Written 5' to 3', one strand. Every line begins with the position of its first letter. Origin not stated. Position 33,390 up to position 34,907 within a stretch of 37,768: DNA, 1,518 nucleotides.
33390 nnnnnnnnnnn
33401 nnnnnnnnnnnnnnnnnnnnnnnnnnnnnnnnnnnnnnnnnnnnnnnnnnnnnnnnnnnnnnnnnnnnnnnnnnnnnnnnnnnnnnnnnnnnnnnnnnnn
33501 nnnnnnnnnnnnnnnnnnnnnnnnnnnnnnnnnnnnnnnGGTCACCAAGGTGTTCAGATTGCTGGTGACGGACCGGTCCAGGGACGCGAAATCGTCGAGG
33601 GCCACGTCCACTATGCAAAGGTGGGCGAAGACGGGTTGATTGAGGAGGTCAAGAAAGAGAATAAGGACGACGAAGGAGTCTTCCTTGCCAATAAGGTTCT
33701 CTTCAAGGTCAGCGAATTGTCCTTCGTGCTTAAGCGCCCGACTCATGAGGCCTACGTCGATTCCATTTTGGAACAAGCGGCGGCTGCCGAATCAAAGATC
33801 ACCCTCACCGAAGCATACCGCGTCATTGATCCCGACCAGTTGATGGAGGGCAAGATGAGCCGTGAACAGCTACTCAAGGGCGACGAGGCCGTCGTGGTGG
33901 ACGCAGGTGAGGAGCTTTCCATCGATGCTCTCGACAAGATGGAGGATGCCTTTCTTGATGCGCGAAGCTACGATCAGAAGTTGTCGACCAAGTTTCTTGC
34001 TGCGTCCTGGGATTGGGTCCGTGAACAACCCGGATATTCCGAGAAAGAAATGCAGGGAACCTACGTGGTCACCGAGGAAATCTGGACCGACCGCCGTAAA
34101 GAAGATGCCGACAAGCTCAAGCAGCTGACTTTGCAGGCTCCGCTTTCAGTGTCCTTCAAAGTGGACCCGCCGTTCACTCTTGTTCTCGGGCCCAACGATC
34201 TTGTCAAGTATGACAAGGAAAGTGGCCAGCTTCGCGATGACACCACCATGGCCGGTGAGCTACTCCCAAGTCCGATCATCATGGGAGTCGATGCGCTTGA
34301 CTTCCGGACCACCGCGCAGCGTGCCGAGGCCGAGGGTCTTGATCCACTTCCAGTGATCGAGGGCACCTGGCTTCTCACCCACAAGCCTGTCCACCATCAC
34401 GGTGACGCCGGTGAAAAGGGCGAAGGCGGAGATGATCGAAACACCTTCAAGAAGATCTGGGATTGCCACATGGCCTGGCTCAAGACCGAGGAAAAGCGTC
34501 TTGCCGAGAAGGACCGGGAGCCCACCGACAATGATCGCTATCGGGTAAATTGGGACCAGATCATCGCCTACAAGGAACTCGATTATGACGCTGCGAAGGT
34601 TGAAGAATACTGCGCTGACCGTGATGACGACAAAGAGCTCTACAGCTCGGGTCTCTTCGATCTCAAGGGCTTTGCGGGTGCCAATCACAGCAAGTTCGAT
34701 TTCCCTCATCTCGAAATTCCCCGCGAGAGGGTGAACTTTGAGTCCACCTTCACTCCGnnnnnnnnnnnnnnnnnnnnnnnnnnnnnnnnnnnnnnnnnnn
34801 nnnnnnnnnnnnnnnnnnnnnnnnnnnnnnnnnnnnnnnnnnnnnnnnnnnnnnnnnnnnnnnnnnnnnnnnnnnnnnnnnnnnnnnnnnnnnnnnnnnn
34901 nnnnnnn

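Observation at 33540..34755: About 400-aa hydrophilic domain inserted into a periplasmic loop of cytochrome oxidase subunit III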

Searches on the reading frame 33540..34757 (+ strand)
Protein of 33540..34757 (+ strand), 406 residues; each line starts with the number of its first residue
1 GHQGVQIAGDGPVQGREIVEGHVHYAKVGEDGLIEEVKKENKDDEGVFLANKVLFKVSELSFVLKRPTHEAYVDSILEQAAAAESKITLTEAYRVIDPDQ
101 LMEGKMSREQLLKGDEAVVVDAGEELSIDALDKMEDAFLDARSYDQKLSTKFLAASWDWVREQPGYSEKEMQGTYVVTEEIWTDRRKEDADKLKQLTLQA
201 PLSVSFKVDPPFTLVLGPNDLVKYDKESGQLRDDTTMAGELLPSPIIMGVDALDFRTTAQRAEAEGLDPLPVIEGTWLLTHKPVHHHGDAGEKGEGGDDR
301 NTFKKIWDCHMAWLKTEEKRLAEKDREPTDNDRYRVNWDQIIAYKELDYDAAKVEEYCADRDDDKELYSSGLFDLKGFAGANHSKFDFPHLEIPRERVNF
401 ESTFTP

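Call 4: search_protein_families(library=ncbifam, proteins=[window:33540-34755:+], max_evalue=0.1)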
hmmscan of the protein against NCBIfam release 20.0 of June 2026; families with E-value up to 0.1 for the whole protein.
window:33540-34755:+ (405 aa): 0 families

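Call 21: search_solved_structures(query=A2, max_evalue=10, show_alignments=2)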
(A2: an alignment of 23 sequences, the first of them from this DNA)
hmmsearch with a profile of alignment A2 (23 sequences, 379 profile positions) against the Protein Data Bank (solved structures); distinct sequences matched with E-value up to 10: 0.

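Call 23: search_protein_families(library=pfam, alignment_id=A2, max_evalue=1)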
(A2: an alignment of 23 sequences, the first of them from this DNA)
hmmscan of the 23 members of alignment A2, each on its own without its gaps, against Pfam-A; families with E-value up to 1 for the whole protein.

A. member 1, seq(406 aa): 1 family
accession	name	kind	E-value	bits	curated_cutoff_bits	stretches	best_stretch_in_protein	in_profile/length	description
PF13464.11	RodZ_C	-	0.12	12.8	23.9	1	177-217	4-44/72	RodZ C-terminal domain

B. families by the number of members that match (of 23 scanned): 10 families
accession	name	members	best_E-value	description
PF13464.11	RodZ_C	2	0.11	RodZ C-terminal domain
PF17998.7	AgI_II_C2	1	0.099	Cell surface antigen I/II C2 terminal domain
PF23469.1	KH_12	1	0.12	KH-domain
PF01846.25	FF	1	0.13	FF domain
PF20662.3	COG4_C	1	0.15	Conserved oligomeric Golgi complex subunit 4, C-terminal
PF14635.12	HHH_7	1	0.19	Helix-hairpin-helix motif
PF02240.21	MCR_gamma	1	0.27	Methyl-coenzyme M reductase gamma subunit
PF03037.21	KMP11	1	0.3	Kinetoplastid membrane protein 11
PF12033.13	DUF3519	1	0.43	Protein of unknown function (DUF3519)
PF09848.15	SLFN-g3_helicase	1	0.45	Schlafen group 3, DNA/RNA helicase domain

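Call 25: find_related_loci(query=A2, collection=genome_contigs, flank=8000)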
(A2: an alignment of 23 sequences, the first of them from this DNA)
Query A2 (406 aa) in genome_contigs; peptide patterns used: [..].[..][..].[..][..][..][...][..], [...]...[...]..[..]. (x = any residue, [..] = any of these).
78 stretches matched a pattern; 37 encode a relative of the query (tblastn E <= 1e-3); 35 distinct loci.
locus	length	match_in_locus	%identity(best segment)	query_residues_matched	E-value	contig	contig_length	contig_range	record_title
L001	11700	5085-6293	64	1-406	1e-169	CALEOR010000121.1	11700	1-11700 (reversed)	MAG TPA_asm: uncultured Verrucomicrobiales bacterium isolate SRR3933180_bin.43_CONCOCT_v1.1_MAG genome assembly, contig:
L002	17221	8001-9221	63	1-406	1e-165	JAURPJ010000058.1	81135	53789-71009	MAG: Verrucomicrobiota bacterium isolate SFB_South_Co_22 k141_2097911, whole genome shotgun sequence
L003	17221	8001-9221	63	1-406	4e-165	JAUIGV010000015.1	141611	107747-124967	MAG: Verrucomicrobiia bacterium isolate Co_bin.176 NODE_1247_length_141611_cov_17.262899, whole genome shotgun sequence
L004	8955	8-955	76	93-406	1e-161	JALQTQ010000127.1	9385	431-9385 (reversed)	MAG: Akkermansiaceae bacterium isolate DAH.28 NODE_127_length_9385_cov_3.282768, whole genome shotgun sequence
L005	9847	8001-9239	60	1-406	1e-159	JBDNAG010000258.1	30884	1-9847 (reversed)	MAG: Akkermansiaceae bacterium isolate SCSW4.bin.19 k97_653156, whole genome shotgun sequence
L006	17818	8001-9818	64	1-406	2e-159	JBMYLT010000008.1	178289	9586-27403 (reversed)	MAG: Akkermansiaceae bacterium isolate ME_XS_2108_bin39 ME_XS_2108_bin39_7, whole genome shotgun sequence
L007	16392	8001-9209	60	1-406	2e-155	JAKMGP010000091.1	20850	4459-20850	MAG: Akkermansiaceae bacterium isolate MOX_bin101 PPB.contigs.fa_k127_413924, whole genome shotgun sequence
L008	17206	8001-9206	61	1-406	3e-155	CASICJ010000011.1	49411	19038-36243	MAG: uncultured Verrucomicrobiales bacterium isolate FRAM_WSC20_S8_BML_bin_39_1 genome assembly, contig: FRAM_WSC20_S8_B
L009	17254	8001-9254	59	1-406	4e-153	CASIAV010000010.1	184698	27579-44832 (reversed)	MAG: uncultured Verrucomicrobiales bacterium isolate FRAM_WSC20_S26_BML_bin_59_1 genome assembly, contig: FRAM_WSC20_S26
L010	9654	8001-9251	59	1-406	2e-147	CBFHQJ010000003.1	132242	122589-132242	MAG: Akkermansiaceae bacterium isolate AGTU_79_bin_1_indstr genome assembly, contig: AGTU_79_bin_1_indstr_c3, whole geno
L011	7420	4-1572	63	9-406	2e-147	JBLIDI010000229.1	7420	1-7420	MAG: Akkermansiaceae bacterium isolate 3300053698_151 Ga0535657_0019339, whole genome shotgun sequence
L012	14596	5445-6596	57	2-406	3e-143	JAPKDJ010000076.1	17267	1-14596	MAG: Akkermansiaceae bacterium isolate ANT-87 NODE_2683_length_17267_cov_14.758599, whole genome shotgun sequence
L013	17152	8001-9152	57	2-406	2e-141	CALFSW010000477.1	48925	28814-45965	MAG TPA_asm: uncultured Verrucomicrobiales bacterium isolate ERR2206764_bin.128_CONCOCT_v1.1_MAG genome assembly, contig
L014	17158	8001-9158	53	2-406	2e-129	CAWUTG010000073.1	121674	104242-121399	MAG: uncultured Verrucomicrobiales bacterium isolate HER22_SLC_100_bin_30_1 genome assembly, contig: HER22_SLC_100_bin_3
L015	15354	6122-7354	50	2-406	3e-126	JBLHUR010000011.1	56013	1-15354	MAG: Akkermansiaceae bacterium isolate 3300047666_60 Ga0491196_0000260, whole genome shotgun sequence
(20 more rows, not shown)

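Call 29: predict_structure(alignment_id=A2)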
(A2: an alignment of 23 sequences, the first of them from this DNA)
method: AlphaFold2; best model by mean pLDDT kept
length: 406 residues; sequences in the alignment: 23
mean_pLDDT: 85.4   pTM: 0.78
mean pLDDT of the five models: 85.4, 85.3, 85.2, 85.0, 84.9
residues with pLDDT >= 90: 231; 70-90: 121; 50-70: 25; < 50: 29
segments of 3 or more residues with pLDDT < 50: 286-297, 369-383
pLDDT, mean of each block of 10 residues (from residue 1): 86 83 89 85 90 96 83 93 96 95 89 94 97 95 95 90 77 71 89 91 97 94 95 95 91 94 94 93 56 49 94 91 90 91 89 87 54 39 64 90 66
secondary structure, 60 per line:
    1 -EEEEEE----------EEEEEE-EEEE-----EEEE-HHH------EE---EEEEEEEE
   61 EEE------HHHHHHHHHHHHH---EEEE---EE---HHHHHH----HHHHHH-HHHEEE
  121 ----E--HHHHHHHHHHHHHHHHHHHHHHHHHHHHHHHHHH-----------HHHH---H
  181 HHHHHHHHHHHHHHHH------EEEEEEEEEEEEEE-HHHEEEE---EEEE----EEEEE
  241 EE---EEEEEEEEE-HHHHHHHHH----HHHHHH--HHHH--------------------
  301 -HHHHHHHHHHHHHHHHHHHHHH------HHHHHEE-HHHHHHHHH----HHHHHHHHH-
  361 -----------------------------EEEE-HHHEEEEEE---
elements in order: E2-7 E18-23 E25-28 E34-37 E53-63 H70-82 E86-89 H98-103 H108-113 E118-120 H128-161 H173-176 H180-196 E203-216 E221-224 E228-231 E236-242 E246-254 H256-264 H269-274 H277-280 H302-323 H330-334 H338-346 H351-359 E390-393 E398-403

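Call 30: search_protein_representatives(alignment_id=A2)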
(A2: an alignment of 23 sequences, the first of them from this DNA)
Query: 23 sequences, 379 profile positions. Proteins with E-value up to 0.001 (for the whole library): 48; up to 1e-10: 32; up to 1e-30: 21. The best 48 are listed.
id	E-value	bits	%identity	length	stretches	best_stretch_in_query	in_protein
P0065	4.8e-166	568.9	-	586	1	1-379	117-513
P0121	7.4e-104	364.2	-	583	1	1-375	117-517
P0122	2.5e-96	339.4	-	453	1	1-335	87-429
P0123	9.2e-83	294.8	-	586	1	1-379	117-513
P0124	8.7e-77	275.1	-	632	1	1-379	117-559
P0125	1.5e-65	238.1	-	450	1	14-379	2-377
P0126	8.8e-60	219.1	-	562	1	2-379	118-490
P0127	8.6e-53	196.1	-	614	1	2-379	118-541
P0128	1.3e-51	192.2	-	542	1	1-379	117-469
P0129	2.1e-51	191.6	-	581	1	40-379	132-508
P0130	2.8e-51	191.2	-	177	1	185-309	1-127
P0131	2.7e-44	168.1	-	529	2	110-379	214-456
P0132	1.4e-43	165.8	-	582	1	2-379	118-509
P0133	9.6e-43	163.1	-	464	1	27-379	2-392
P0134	1.0e-40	156.4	-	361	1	79-379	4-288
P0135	3.4e-39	151.4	-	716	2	213-379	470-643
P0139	2.8e-34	135.2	-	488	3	180-379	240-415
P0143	7.7e-21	91.0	-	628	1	1-379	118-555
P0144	2.0e-20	89.6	-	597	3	183-254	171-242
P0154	3.9e-08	49.1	-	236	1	209-258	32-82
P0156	2.7e-06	43.1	-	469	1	153-379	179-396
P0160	8.5e-05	38.2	-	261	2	190-246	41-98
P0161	1.2e-04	37.7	-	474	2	167-245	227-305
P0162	1.7e-04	37.2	-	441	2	190-255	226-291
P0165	2.0e-04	36.9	-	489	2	162-248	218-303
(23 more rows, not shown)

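Call 32: search_protein_families(library=pfam, proteins=[P0144, P0154, P0156, P0160, P0161, P0162, P0165, P0139, P0135, P0131], max_evalue=0.01)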
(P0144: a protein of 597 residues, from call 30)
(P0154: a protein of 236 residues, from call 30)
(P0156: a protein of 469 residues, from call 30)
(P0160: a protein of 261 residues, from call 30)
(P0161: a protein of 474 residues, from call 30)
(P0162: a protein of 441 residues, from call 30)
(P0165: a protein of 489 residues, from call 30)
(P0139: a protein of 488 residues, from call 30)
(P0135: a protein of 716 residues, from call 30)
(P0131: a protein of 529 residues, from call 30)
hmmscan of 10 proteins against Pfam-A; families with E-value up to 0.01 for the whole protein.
P0144 (597 aa): 1 family
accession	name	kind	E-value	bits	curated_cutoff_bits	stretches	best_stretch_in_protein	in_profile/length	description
PF00510.24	COX3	-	0.0011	19.4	23.8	1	357-403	180-226/258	Cytochrome c oxidase subunit III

P0154 (236 aa): 0 families

P0156 (469 aa): 1 family
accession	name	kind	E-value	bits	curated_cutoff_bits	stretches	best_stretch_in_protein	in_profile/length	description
PF00510.24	COX3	-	3.2e-13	50.6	23.8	2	397-467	186-254/258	Cytochrome c oxidase subunit III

P0160 (261 aa): 1 family
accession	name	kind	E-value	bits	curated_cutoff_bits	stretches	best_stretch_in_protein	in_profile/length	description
PF00510.24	COX3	-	5.1e-10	40.1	23.8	1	185-259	182-254/258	Cytochrome c oxidase subunit III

P0161 (474 aa): 1 family
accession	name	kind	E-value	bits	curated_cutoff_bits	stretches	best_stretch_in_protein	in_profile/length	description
PF00510.24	COX3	-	7.5e-18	65.7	23.8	2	398-473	182-255/258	Cytochrome c oxidase subunit III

P0162 (441 aa): 1 family
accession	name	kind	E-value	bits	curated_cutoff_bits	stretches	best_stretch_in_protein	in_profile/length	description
PF00510.24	COX3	-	6.1e-17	62.8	23.8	2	364-440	181-255/258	Cytochrome c oxidase subunit III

P0165 (489 aa): 1 family
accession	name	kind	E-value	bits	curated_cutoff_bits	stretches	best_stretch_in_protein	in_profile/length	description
PF00510.24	COX3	-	3.8e-16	60.2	23.8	2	413-487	182-254/258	Cytochrome c oxidase subunit III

P0139 (488 aa): 1 family
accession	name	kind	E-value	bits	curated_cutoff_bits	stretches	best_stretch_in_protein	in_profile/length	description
PF00510.24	COX3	-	4.2e-17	63.3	23.8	2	418-487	188-255/258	Cytochrome c oxidase subunit III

P0135 (716 aa): 1 family
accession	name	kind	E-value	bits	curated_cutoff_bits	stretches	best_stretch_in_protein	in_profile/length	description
PF00510.24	COX3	-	1.6e-12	48.3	23.8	2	639-714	181-254/258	Cytochrome c oxidase subunit III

P0131 (529 aa): 1 family
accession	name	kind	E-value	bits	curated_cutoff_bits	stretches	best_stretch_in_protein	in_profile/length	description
PF00510.24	COX3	-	1.1e-15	58.6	23.8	2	460-528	189-255/258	Cytochrome c oxidase subunit III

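Call 33: fold_search(model_id=the predicted structure, library=pdb)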
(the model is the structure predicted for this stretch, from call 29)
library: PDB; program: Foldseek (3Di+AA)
matches with E <= 10: 73; with E <= 0.001: 0
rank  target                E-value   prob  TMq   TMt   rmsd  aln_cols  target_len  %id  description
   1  6wmt_C                3.7e-01  0.02  0.08  0.04  26.4       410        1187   12  F. tularensis RNAPs70-(MglA-SspA)-ppGpp-PigR-iglA DNA complex (released 2020-11-11)
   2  5nwt_C                5.9e-01  0.02  0.09  0.04  23.9       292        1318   12  Crystal Structure of Escherichia coli RNA polymerase - Sigma54 Holoenzyme complex (released 2017-09-13)
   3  9nn2_A                6.3e-01  0.07  0.15  0.09  18.3       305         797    8  Composite structure of HSV-1 helicase-primase in complex with a forked DNA and amenamevir (released 2025-11-19)
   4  6gpe_B                1.3e+00  0.01  0.05  0.06  23.3       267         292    9  Crystal Structure of the CsiD Glutarate Hydroxylase (released 2018-12-12)
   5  7chw_C                1.4e+00  0.02  0.10  0.04  23.4       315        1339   10  Cryo-EM structure of an Escherichia coli RNAP-promoter open complex (RPo) (released 2020-08-12)
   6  6gpn_B                1.6e+00  0.01  0.05  0.06  23.0       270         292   10  Crystal Structure of the CsiD Glutarate Hydroxylase in complex with N-Oxalylglycine (released 2019-01-30)
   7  4dci_B                1.7e+00  0.04  0.08  0.18  13.2       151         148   10  Crystal structure of unknown funciton protein from Synechococcus sp. WH 8102 (released 2012-02-01)
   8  6gpe_A                1.8e+00  0.01  0.05  0.06  22.9       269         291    9  Crystal Structure of the CsiD Glutarate Hydroxylase (released 2018-12-12)
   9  2oyq_D                2.0e+00  0.04  0.10  0.06  17.7       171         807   13  Crystal structure of RB69 gp43 in complex with DNA with 5-NIMP opposite an abasic site analog (released 2007-10-23)
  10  7xya_C                2.0e+00  0.01  0.08  0.04  21.2       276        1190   10  The cryo-EM structure of an AlpA-loading complex (released 2022-07-20)
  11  9pga_C                2.3e+00  0.01  0.09  0.05  28.2       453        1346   11  The cryo-EM structure of C. crescentus DriD-ssDNA-RNAP-Sigma73-didA promoter transcription activation complex (released 2026-02-25)
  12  8xng_A                2.4e+00  0.03  0.11  0.07  12.5       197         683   10  Cryo-EM structure of OSCA1.2-liposome-inside-out closed state (released 2024-04-10)
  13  6j9e_C                2.4e+00  0.01  0.08  0.04  22.8       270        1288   10  Cryo-EM structure of Xanthomonos oryzae transcription elongation complex with NusA and the bacteriophage protein P7 (released 2019-07-17)
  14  6gpn_A                2.4e+00  0.01  0.05  0.07  22.8       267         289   10  Crystal Structure of the CsiD Glutarate Hydroxylase in complex with N-Oxalylglycine (released 2019-01-30)
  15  4l8j                  2.7e+00  0.02  0.09  0.10  13.9       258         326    8  Crystal structure of a Putative efflux transporter (BACEGG_01895) from Bacteroides eggerthii DSM 20697 at 2.06 A resolut (released 2013-07-03)
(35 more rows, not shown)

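Call 34: list_cluster_members(proteins=[P0161, P0162, P0165, P0139, P0156, P0131, P0135, P0143, P0124, P0144])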
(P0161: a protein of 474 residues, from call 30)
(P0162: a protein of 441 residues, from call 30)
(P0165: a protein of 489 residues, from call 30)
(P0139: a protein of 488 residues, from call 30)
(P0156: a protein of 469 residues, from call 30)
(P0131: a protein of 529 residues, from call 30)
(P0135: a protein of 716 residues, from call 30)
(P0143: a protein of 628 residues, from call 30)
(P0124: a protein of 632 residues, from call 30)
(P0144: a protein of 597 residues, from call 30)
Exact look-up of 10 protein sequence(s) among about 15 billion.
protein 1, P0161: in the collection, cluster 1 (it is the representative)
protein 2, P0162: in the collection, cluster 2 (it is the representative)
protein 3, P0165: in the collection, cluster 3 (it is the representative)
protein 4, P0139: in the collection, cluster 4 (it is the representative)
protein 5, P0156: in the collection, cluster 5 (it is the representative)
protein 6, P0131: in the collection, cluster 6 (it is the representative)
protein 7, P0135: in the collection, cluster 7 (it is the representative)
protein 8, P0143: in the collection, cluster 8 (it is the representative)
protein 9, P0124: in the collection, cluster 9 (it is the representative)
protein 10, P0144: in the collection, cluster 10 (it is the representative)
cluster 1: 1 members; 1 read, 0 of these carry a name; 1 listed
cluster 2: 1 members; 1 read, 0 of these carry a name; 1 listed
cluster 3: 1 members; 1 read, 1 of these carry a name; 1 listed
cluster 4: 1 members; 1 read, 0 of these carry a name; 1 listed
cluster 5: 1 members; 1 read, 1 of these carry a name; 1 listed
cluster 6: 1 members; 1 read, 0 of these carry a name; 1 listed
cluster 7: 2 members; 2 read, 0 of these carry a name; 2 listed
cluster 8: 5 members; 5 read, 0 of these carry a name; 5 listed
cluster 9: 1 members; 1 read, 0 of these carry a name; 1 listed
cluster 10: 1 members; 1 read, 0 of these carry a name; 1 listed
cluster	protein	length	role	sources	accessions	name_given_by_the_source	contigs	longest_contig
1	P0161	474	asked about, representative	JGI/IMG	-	-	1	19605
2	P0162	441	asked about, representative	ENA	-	-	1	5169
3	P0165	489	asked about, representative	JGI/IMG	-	heme/copper-type cytochrome/quinol oxidase subunit 3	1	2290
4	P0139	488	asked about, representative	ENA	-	-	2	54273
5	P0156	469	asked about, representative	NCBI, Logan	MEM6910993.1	MAG: cytochrome c oxidase subunit 3 [Verrucomicrobiota bacterium]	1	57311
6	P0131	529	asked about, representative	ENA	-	-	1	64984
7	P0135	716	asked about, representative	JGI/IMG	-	-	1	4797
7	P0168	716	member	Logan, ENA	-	-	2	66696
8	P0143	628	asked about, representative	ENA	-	-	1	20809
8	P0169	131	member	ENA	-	-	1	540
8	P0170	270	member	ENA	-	-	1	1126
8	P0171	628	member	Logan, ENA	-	-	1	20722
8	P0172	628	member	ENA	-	-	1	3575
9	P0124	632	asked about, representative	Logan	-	-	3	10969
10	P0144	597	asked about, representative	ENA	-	-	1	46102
